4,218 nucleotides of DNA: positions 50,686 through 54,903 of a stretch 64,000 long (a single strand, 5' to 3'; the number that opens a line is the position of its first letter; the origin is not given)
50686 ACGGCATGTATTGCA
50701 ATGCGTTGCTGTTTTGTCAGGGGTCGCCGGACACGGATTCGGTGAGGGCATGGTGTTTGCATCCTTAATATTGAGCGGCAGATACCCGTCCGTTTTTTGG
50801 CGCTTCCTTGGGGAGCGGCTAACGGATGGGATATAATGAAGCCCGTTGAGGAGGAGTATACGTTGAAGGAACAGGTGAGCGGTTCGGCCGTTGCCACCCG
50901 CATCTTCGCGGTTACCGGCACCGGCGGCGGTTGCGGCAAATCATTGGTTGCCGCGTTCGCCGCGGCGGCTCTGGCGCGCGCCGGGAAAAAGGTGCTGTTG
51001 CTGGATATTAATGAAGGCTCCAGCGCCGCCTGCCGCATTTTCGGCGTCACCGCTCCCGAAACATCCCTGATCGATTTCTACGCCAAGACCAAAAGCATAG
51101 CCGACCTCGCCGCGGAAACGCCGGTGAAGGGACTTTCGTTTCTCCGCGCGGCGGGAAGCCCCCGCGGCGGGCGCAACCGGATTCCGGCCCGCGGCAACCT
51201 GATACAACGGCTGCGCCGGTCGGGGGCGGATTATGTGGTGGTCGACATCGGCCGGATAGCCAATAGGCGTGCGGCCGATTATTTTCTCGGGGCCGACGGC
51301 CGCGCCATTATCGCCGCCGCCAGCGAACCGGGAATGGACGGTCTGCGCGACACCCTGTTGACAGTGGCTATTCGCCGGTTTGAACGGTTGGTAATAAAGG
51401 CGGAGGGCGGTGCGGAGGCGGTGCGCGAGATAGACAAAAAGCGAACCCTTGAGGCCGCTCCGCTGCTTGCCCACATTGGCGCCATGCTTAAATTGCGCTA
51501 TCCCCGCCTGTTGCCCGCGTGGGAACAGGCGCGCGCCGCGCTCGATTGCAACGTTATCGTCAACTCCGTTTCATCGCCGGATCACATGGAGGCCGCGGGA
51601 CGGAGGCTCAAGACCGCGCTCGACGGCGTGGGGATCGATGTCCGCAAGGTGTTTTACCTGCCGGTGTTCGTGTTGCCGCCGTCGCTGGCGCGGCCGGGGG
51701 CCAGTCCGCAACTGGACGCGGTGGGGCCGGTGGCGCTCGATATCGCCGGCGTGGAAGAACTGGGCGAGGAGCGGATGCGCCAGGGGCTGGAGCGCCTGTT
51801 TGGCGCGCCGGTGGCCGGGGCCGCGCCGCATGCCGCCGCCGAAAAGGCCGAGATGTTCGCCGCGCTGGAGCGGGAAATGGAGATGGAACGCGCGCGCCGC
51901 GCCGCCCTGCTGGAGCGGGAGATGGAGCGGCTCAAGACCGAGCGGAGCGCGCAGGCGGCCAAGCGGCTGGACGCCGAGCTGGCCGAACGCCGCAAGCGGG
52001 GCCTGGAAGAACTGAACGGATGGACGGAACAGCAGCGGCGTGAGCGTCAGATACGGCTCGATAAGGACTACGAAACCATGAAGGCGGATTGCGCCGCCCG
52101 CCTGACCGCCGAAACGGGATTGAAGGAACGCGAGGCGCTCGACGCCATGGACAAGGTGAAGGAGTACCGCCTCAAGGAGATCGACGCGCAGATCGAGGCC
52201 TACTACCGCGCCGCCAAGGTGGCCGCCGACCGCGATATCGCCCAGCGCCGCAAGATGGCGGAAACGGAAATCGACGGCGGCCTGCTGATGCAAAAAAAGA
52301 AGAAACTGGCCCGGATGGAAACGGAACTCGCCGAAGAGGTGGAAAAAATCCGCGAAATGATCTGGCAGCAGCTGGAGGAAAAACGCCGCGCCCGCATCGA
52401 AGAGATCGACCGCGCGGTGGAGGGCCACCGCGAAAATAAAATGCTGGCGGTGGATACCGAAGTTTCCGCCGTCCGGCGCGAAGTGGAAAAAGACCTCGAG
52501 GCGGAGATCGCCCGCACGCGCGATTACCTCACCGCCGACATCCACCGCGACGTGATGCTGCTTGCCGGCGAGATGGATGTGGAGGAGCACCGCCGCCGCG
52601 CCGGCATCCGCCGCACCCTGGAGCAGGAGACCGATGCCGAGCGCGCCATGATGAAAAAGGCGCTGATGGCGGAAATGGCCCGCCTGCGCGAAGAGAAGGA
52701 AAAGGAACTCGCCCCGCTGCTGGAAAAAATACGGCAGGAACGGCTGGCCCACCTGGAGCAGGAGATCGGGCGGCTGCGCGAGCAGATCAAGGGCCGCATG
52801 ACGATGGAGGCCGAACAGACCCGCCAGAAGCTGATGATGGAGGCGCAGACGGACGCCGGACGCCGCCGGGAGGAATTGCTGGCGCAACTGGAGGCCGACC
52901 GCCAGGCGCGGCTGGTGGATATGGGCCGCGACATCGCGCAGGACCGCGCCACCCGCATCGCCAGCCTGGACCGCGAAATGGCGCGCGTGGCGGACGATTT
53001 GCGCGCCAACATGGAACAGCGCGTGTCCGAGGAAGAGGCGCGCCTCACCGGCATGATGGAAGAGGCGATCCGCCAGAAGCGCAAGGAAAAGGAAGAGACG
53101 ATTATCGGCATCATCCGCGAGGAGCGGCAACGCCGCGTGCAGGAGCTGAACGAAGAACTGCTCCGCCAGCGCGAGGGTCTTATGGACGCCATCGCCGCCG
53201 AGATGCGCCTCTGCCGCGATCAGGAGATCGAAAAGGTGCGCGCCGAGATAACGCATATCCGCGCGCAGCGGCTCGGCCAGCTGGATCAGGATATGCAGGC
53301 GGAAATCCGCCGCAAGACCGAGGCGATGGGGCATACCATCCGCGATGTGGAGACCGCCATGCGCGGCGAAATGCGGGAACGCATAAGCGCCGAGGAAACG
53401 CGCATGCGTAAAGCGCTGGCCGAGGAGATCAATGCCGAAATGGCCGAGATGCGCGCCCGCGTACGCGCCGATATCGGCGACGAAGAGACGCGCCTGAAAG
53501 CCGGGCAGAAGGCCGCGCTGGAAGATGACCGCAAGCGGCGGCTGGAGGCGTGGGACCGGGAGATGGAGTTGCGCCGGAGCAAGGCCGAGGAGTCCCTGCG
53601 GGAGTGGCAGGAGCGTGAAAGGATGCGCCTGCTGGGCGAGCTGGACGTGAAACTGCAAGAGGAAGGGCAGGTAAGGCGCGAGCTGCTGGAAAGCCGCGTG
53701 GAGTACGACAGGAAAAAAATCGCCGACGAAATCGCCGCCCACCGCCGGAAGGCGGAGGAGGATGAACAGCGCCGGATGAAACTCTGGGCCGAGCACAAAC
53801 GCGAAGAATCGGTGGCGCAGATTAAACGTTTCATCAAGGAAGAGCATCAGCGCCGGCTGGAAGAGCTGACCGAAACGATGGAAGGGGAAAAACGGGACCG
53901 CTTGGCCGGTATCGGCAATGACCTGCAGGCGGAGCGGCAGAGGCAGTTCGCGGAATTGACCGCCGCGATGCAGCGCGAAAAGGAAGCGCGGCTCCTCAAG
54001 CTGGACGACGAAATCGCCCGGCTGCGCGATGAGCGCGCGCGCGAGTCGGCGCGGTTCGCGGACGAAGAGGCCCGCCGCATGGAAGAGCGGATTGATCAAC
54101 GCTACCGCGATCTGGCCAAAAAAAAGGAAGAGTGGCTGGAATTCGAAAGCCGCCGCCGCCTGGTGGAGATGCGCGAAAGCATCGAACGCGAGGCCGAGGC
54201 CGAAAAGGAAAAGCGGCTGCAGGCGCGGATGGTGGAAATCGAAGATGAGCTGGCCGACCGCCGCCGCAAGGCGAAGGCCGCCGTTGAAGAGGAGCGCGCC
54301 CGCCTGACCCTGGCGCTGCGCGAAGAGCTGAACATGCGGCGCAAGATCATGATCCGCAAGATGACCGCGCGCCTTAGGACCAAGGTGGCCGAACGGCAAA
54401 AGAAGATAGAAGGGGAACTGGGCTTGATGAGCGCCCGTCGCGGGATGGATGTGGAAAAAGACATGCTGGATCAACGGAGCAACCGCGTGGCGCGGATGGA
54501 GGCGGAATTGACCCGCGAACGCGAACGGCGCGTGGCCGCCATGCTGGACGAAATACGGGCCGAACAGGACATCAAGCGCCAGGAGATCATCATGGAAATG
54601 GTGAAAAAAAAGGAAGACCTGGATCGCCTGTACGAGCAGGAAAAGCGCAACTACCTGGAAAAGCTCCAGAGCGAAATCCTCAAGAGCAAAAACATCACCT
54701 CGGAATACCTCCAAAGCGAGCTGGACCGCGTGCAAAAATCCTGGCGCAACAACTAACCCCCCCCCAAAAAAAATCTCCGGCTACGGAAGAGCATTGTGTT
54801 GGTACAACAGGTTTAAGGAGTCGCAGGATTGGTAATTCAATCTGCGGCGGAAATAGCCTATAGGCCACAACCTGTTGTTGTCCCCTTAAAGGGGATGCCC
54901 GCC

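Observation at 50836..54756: Giant ParA/MinD-like ATPase fused to a ~1000-aa Glu/Arg/Lys-rich coiled-coil tail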

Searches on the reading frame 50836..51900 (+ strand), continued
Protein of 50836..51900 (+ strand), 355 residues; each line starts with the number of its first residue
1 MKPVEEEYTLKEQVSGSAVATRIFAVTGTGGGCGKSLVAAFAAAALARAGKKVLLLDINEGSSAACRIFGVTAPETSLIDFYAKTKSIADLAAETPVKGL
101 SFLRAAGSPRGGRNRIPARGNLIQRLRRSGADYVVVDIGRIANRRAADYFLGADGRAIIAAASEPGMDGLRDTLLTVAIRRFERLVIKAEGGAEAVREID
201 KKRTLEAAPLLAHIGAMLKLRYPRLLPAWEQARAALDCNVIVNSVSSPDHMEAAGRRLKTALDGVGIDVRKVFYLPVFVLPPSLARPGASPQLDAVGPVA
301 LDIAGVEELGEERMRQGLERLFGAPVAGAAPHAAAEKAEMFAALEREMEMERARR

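Call 57: fold_search(model_id=the predicted structure, library=pdb)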
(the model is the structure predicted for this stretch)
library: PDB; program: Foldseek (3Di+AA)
matches with E <= 10: 1400; with E <= 0.001: 278
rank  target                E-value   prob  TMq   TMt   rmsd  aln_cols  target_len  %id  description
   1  4rz2_B                1.2e-10  1.00  0.51  0.65   4.6       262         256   18  Crystal structure of the MinD-like ATPase FlhG (released 2015-03-04)
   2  4rz2_A                2.5e-10  1.00  0.53  0.67   9.9       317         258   18  Crystal structure of the MinD-like ATPase FlhG (released 2015-03-04)
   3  5j1j_B                3.0e-09  1.00  0.50  0.66   4.3       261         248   18  Structure of FleN-AMPPNP complex (released 2017-03-29)
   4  9a6n_A                5.0e-09  1.00  0.48  0.62   8.0       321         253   18  Integrative model of SOJ-NRDR by crosslinking MS and deep learning (released 2024-09-18)
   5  4rz3_A                6.7e-09  1.00  0.51  0.69   7.0       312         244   17  Crystal structure of the MinD-like ATPase FlhG (released 2015-03-04)
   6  8p53_A                7.5e-09  1.00  0.53  0.65   3.1       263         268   18  Cryo-EM structure of the c-di-GMP-free FleQ-FleN master regulator complex of P. aeruginosa (released 2023-12-13)
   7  6z0p_B                2.4e-08  1.00  0.34  0.46   6.7       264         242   18  BceF Tyrosine Kinase Domain (released 2021-04-14)
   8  5j1j_A                5.6e-08  1.00  0.51  0.61   4.1       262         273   19  Structure of FleN-AMPPNP complex (released 2017-03-29)
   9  7ejw_A                6.7e-08  1.00  0.54  0.64   5.8       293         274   17  Crystal structure of FleN in complex with FleQ AAA+ doamain (released 2021-12-22)
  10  6z0p_A                7.5e-08  1.00  0.34  0.45   7.3       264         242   17  BceF Tyrosine Kinase Domain (released 2021-04-14)
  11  8ray_A                8.0e-08  1.00  0.46  0.58   8.5       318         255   16  ParA in complex with ATP (released 2025-03-26)
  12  8pb9_A                1.4e-07  1.00  0.53  0.65   3.9       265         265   18  Cryo-EM structure of the c-di-GMP-bound FleQ-FleN master regulator complex from Pseudomonas aeruginosa (released 2023-12-13)
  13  2bek_A                1.4e-07  1.00  0.47  0.62   8.0       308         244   19  Structure of the bacterial chromosome segregation protein Soj (released 2005-01-12)
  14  8ray_B                1.5e-07  1.00  0.47  0.61   8.0       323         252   16  ParA in complex with ATP (released 2025-03-26)
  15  3ea0_B                1.8e-07  1.00  0.47  0.63   6.8       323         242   17  Crystal Structure of ParA Family ATPase from Chlorobium tepidum TLS (released 2008-09-23)
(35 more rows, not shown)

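Call 78: search_protein_families(library=pfam, proteins=[P0072, P0015, P0004, P0008], max_evalue=0.1)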
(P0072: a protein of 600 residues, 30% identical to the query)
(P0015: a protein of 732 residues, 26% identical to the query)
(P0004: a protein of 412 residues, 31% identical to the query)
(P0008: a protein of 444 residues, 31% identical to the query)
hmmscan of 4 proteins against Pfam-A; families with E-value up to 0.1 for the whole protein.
P0072 (600 aa): 6 families
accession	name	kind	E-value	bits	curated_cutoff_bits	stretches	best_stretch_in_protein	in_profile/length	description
PF13614.12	AAA_31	-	6.9e-16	59.1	27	1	6-154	2-155/177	AAA domain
PF10609.15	ParA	-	2e-14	54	27.1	1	5-155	3-152/246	NUBPL iron-transfer P-loop NTPase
PF01656.29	CbiA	-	8e-10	39.2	25.4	1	8-269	1-117/125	CobQ/CobB/MinD/ParA nucleotide binding domain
PF02374.21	ArsA_ATPase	-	0.00097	18.9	24.3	1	11-42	6-37/305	Anion-transporting ATPase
PF00142.24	Fer4_NifH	-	0.015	15.2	25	1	12-43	6-37/271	4Fe-4S iron sulfur cluster binding proteins, NifH/frxC family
PF06564.18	CBP_BcsQ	-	0.017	15.1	21.3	0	7-43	3-39/234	Cellulose biosynthesis protein BcsQ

P0015 (732 aa): 5 families
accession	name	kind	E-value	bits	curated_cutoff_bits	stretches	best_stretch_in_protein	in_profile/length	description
PF01656.29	CbiA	-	1.7e-08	34.9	25.4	1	47-305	1-115/125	CobQ/CobB/MinD/ParA nucleotide binding domain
PF10609.15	ParA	-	2e-06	27.9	27.1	1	45-102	4-61/246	NUBPL iron-transfer P-loop NTPase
PF13614.12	AAA_31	-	0.00038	20.9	27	1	45-81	2-38/177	AAA domain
PF20203.3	DUF6565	-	0.0043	17.8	24.5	1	426-491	1-68/86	Domain of unknown function (DUF6565)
PF06564.18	CBP_BcsQ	-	0.089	12.7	21.3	0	46-82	3-39/234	Cellulose biosynthesis protein BcsQ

P0004 (412 aa): 10 families
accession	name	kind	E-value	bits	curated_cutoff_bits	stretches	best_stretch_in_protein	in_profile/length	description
PF01656.29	CbiA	-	2.7e-14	53.6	25.4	1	50-315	2-122/125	CobQ/CobB/MinD/ParA nucleotide binding domain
PF13614.12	AAA_31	-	6.9e-12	46.1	27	1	47-201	2-161/177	AAA domain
PF10609.15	ParA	-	6.6e-09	36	27.1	1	48-102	5-59/246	NUBPL iron-transfer P-loop NTPase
PF02374.21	ArsA_ATPase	-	8.3e-07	28.9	24.3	1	51-84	5-38/305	Anion-transporting ATPase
PF06564.18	CBP_BcsQ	-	0.00073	19.6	21.3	1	50-90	5-43/234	Cellulose biosynthesis protein BcsQ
PF00142.24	Fer4_NifH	-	0.016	15.1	25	1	54-96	7-49/271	4Fe-4S iron sulfur cluster binding proteins, NifH/frxC family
PF09140.17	MipZ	-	0.023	14.5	20.7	1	49-89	3-43/262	ATPase MipZ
PF16575.11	CLP1_P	-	0.025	14.8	26.6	1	54-91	1-38/188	mRNA cleavage and polyadenylation factor CLP1 P-loop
PF01695.23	IstB_IS21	-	0.048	13.6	24.1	0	54-85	99-130/238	IstB-like ATP binding protein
PF02779.29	Transket_pyr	-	0.063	13.4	27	0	70-145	15-78/174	Transketolase, pyrimidine binding domain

P0008 (444 aa): 9 families
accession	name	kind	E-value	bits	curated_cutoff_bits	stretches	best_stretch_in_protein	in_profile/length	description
PF10609.15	ParA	-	5.3e-16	59.2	27.1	1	22-170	4-151/246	NUBPL iron-transfer P-loop NTPase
PF01656.29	CbiA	-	1.5e-13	51.2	25.4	1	24-217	1-54/125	CobQ/CobB/MinD/ParA nucleotide binding domain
PF13614.12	AAA_31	-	8.2e-12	45.9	27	1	22-171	2-156/177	AAA domain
PF07238.19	PilZ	-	9.2e-10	39.2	22.5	1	350-439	3-96/102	PilZ domain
PF02374.21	ArsA_ATPase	-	1.2e-06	28.5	24.3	1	28-65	7-43/305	Anion-transporting ATPase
PF00142.24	Fer4_NifH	-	6.6e-05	22.9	25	1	24-86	3-64/271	4Fe-4S iron sulfur cluster binding proteins, NifH/frxC family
PF09140.17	MipZ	-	0.00011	22.1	20.7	1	23-140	2-107/262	ATPase MipZ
PF06564.18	CBP_BcsQ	-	0.003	17.5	21.3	1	23-66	3-44/234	Cellulose biosynthesis protein BcsQ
PF16575.11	CLP1_P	-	0.069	13.4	26.6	0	29-65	1-37/188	mRNA cleavage and polyadenylation factor CLP1 P-loop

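Call 82: search_protein_families(library=padloc, proteins=[window:50836-51840:+], max_evalue=0.01)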
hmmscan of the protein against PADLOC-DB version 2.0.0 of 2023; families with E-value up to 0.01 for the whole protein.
window:50836-51840:+ (335 aa): 1 family
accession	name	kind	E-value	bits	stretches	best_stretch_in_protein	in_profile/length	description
PDLC04559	PDC-M28B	-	0.00029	18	1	20-58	127-165/438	-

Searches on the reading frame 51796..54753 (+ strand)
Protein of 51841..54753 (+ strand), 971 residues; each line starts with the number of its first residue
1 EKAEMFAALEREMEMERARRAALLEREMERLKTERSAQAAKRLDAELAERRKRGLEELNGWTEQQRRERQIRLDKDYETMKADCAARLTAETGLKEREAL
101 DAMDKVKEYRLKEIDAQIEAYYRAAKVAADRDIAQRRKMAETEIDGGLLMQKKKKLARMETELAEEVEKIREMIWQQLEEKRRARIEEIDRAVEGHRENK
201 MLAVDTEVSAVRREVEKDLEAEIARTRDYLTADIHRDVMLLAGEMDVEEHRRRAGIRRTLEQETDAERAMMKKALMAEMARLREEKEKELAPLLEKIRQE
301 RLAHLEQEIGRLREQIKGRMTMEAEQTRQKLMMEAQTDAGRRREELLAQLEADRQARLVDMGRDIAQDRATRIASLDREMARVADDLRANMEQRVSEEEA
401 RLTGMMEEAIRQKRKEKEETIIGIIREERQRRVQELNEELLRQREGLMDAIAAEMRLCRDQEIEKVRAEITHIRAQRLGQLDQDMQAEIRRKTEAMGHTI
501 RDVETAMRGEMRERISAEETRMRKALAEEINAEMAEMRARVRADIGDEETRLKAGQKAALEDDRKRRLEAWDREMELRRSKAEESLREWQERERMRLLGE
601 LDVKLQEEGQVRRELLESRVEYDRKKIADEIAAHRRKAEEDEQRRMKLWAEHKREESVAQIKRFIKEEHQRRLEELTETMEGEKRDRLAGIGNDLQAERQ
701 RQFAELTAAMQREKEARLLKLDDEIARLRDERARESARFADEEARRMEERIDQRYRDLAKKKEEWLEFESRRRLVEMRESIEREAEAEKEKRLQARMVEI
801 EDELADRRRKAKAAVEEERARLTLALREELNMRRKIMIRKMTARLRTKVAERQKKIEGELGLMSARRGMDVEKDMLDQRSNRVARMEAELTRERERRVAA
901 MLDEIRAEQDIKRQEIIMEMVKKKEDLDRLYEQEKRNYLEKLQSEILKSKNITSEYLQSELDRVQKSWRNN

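Call 75: predict_structure(alignment_id=A4)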
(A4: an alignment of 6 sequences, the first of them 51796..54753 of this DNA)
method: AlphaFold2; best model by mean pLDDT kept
length: 986 residues; sequences in the alignment: 6
mean_pLDDT: 63.6   pTM: 0.23
mean pLDDT of the five models: 63.6, 61.9, 58.8, 57.7, 53.6
residues with pLDDT >= 90: 0; 70-90: 236; 50-70: 678; < 50: 72
segments of 3 or more residues with pLDDT < 50: 1-4, 6-10, 12-15, 152-166, 256-261, 263-267, 375-385, 673-675, 677-679
pLDDT, mean of each block of 10 residues (from residue 1): 39 49 60 67 71 68 66 69 70 67 68 67 66 61 54 44 49 57 70 73 72 68 65 68 63 51 49 58 62 65 65 71 68 61 63 62 58 46 49 61 65 65 67 69 72 70 66 67 64 67 63 54 56 54 53 53 59 68 71 69 70 68 61 66 70 68 56 49 53 57 61 65 66 67 69 72 76 77 70 58 51 56 60 69 72 70 70 66 63 70 68 69 71 77 78 71 61 65 52
secondary structure, 60 per line:
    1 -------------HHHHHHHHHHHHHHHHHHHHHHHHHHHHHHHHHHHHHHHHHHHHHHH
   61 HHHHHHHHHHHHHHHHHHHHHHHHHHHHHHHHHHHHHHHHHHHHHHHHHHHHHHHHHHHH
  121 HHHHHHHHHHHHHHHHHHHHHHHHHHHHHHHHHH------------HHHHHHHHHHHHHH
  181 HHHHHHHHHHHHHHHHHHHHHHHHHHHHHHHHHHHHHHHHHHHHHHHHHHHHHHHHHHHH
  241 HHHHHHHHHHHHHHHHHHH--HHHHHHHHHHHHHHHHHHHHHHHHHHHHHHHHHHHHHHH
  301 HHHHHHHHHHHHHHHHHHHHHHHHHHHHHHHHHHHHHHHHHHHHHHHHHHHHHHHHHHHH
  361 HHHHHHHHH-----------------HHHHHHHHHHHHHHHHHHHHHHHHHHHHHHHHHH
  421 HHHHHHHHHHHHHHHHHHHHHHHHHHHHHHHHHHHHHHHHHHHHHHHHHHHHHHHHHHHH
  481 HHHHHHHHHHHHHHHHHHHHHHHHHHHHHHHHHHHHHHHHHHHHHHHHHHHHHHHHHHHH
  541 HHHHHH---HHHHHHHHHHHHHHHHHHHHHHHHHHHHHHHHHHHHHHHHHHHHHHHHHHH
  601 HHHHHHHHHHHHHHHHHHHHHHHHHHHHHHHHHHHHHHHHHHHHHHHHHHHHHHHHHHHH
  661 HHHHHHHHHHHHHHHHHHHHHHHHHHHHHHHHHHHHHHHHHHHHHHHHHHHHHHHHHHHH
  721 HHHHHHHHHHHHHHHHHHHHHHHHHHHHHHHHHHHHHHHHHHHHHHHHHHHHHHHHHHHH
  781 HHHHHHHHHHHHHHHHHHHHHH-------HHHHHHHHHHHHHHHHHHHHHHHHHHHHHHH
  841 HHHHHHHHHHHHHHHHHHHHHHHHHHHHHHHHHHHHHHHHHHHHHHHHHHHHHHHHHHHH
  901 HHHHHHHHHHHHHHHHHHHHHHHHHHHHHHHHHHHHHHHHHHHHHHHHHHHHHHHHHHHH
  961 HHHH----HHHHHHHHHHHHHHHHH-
elements in order (helices of 4 or more, strands of 3 or more residues): H14-154 H167-259 H262-369 H387-546 H550-802 H810-964 H969-985

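Call 76: search_solved_structures(query=window:51841-54753:+, max_evalue=0.01)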
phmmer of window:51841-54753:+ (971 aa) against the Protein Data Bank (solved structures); distinct sequences matched with E-value up to 0.01: 0.
